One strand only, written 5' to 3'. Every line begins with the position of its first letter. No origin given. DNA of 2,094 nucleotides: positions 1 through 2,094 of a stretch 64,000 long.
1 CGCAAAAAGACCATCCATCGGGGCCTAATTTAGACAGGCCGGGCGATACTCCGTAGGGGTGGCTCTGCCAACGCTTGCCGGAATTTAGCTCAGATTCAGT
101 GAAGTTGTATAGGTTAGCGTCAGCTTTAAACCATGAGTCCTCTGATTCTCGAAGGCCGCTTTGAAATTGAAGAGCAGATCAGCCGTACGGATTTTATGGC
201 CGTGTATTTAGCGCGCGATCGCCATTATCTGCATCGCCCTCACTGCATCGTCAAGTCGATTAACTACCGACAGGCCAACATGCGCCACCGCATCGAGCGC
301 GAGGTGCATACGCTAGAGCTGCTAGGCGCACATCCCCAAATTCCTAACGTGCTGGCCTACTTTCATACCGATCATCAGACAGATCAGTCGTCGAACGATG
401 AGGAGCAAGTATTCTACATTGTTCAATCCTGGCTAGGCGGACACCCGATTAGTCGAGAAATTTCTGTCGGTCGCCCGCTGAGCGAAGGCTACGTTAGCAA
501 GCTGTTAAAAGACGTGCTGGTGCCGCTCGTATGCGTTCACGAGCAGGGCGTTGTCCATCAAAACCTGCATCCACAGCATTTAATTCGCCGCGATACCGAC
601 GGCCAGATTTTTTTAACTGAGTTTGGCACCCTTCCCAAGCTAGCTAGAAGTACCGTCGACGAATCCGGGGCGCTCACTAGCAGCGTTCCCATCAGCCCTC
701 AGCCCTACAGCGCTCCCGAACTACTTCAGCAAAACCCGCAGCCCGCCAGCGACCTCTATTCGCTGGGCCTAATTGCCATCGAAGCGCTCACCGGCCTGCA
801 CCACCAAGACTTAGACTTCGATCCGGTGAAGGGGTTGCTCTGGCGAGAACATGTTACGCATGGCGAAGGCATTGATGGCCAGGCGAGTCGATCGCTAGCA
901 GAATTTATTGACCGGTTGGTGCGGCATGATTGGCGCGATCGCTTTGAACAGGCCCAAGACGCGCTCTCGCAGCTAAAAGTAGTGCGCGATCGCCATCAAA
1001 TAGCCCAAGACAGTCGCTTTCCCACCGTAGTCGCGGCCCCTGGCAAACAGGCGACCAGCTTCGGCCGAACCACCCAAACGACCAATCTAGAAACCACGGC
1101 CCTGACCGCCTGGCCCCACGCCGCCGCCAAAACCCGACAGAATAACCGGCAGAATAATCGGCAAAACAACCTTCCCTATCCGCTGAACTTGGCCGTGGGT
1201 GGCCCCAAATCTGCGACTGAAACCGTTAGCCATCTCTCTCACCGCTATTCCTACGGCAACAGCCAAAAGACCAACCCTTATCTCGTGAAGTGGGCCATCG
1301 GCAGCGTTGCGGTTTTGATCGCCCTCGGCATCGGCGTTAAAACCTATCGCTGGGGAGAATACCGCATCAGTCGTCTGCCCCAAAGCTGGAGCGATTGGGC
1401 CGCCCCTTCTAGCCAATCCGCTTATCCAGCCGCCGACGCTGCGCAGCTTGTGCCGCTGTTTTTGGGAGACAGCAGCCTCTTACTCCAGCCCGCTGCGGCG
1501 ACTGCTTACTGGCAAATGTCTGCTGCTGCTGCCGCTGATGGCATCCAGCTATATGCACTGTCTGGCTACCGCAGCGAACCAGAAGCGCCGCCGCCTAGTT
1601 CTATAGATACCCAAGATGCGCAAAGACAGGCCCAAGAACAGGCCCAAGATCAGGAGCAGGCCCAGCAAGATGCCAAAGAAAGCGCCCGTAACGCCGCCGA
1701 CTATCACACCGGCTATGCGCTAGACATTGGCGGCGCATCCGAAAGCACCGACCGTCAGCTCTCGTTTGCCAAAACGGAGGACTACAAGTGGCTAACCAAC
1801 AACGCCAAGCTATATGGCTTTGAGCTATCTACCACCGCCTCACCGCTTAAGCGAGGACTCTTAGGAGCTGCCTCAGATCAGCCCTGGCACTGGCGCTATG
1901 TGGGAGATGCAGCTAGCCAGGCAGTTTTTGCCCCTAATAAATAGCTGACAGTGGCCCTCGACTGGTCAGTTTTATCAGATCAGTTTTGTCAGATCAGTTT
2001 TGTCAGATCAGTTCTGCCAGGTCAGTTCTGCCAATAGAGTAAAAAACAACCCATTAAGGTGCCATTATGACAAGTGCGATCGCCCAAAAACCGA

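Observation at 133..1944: Receptor-like double pseudoenzyme: dead kinase inside, dead D,D-peptidase outside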

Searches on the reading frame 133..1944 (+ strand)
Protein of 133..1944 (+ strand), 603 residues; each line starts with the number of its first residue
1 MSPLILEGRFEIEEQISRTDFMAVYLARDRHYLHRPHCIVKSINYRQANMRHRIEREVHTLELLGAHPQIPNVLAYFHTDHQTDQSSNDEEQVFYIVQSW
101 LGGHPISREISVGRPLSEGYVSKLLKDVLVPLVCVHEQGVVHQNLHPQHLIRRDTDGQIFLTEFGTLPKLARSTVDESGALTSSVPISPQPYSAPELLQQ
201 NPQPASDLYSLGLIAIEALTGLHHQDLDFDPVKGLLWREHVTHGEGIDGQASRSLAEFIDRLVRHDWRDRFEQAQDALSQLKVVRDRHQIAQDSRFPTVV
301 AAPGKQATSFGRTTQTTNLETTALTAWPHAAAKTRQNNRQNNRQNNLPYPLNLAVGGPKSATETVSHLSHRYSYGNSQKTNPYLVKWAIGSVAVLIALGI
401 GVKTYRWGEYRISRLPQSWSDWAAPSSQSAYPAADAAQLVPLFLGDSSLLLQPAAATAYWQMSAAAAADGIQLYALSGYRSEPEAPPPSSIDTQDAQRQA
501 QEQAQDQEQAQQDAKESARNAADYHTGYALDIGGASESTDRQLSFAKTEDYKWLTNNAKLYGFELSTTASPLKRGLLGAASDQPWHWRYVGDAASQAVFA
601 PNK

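Call 3: search_protein_families(library=pfam, proteins=[window:133-1941:+], max_evalue=1)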
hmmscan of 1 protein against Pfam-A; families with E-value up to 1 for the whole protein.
window:133-1941:+ (603 aa): 2 families
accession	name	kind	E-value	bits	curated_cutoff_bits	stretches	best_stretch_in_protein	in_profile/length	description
PF02557.22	VanY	-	2.7e-18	66.5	25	1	450-592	3-132/132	D-alanyl-D-alanine carboxypeptidase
PF00069.31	Pkinase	-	3.8e-18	66.3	31.7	1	12-272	3-253/263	Protein kinase domain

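Call 4: search_protein_families(library=ncbifam, proteins=[window:133-1941:+], max_evalue=1)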
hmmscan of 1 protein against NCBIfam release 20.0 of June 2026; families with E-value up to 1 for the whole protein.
window:133-1941:+ (603 aa): 12 families
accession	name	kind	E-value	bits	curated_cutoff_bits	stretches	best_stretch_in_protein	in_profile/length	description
NF047741.1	antiphage_MADS6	equivalog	4.5e-25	88.2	460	1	8-293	189-469/612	methylation-associated defense system protein kinase MAD6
NF033483.0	PknB_PASTA_kin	equivalog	2.8e-20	72.8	450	1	5-346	4-308/563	Stk1 family PASTA domain-containing Ser/Thr kinase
NF038150.1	lanthi_synth_IV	equivalog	1.7e-18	66.3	650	1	3-353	184-509/851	class IV lanthionine synthetase LanL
TIGR03903.1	TOMM_kin_cyc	equivalog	2.1e-15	55.7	705.75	1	46-284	17-247/1267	TOMM system kinase/cyclase fusion protein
NF000380.1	vanXY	equivalog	9e-08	31.9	250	1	436-598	17-165/179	D,D-carboxypeptidase/D,D-dipeptidase VanXY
NF000473.1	vanY_BG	exception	5.2e-07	29.3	400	1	462-595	138-257/274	VanY-B/VanY-G family D-Ala-D-Ala carboxypeptidase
NF052427.1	StpK7MSMEG_1200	equivalog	3.4e-06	25.8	900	1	113-222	102-206/601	serine/threonine protein kinase StpK7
NF000472.1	vanY_AFMPt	exception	2.9e-05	23.4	425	1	521-595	150-215/283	VanY-A/VanY-F/VanY-M family D-Ala-D-Ala carboxypeptidase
NF041194.1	LD_carboxy_LdcB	exception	8.6e-05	22.6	275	1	453-596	36-161/180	LD-carboxypeptidase LdcB/DacB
NF041408.1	XopAU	subfamily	0.036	13.6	450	1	122-149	331-358/498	XopAU family type III secretion system effector serine/threonine kinase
NF011460.0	PRK14879.1-1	equivalog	0.063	12.4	199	1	93-170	85-156/232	Kae1-associated kinase Bud32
NF000149.1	vanXY_G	exception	0.23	10.5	500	1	518-596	101-177/254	D-Ala-D-Ala dipeptidase/D-Ala-D-Ala carboxypeptidase VanXY-G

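Call 5: search_solved_structures(query=window:133-1941:+, max_evalue=0.01, show_alignments=3)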
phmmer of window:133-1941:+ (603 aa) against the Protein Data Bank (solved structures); distinct sequences matched with E-value up to 0.01: 732 (the best 60 are shown).
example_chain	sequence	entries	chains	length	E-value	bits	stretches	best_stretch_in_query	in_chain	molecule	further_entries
9ruj_A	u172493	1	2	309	2.3e-13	53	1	5-226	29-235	Serine/threonine-protein kinase StkP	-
9ruk_A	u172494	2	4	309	5.7e-13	51.7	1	5-226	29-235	Serine/threonine-protein kinase StkP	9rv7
9ru3_A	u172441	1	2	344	7.1e-13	51.4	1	5-226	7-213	Serine/threonine-protein kinase StkP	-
5loh_A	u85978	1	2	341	1.9e-12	50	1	9-223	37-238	Serine/threonine-protein kinase greatwall,Serine/threonine-protein kinase greatwall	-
4ow8_A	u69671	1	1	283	4.3e-12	48.8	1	5-222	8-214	Serine/threonine-protein kinase PknA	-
9tmq_A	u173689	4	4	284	4.3e-12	48.8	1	5-222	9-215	Serine/threonine-protein kinase PknA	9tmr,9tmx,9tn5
6b2q_A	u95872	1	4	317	6e-12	48.3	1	5-222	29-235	Serine/threonine-protein kinase PknA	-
4x3f_A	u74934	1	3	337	6.9e-12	48.1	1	5-222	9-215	Serine/threonine-protein kinase PknA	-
4mph_A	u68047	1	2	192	8.7e-12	47.8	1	450-595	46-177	D-alanyl-D-alanine carboxypeptidase family protein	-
4jid_A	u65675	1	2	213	1.1e-11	47.4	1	450-595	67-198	D-alanyl-D-alanine carboxypeptidase family protein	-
3is5_A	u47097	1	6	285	1.5e-11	47.1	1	21-221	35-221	Calcium-dependent protein kinase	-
8v5h_A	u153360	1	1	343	3e-11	46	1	9-223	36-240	Serine/threonine-protein kinase greatwall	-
2pzi_A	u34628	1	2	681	1.1e-09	40.8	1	5-298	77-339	Probable serine/threonine-protein kinase pknG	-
7q52_AAA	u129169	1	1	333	1.4e-09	40.5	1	5-293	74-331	Serine/threonine-protein kinase PknG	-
2xik_A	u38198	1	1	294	1.8e-09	40.2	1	93-270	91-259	SERINE/THREONINE PROTEIN KINASE 25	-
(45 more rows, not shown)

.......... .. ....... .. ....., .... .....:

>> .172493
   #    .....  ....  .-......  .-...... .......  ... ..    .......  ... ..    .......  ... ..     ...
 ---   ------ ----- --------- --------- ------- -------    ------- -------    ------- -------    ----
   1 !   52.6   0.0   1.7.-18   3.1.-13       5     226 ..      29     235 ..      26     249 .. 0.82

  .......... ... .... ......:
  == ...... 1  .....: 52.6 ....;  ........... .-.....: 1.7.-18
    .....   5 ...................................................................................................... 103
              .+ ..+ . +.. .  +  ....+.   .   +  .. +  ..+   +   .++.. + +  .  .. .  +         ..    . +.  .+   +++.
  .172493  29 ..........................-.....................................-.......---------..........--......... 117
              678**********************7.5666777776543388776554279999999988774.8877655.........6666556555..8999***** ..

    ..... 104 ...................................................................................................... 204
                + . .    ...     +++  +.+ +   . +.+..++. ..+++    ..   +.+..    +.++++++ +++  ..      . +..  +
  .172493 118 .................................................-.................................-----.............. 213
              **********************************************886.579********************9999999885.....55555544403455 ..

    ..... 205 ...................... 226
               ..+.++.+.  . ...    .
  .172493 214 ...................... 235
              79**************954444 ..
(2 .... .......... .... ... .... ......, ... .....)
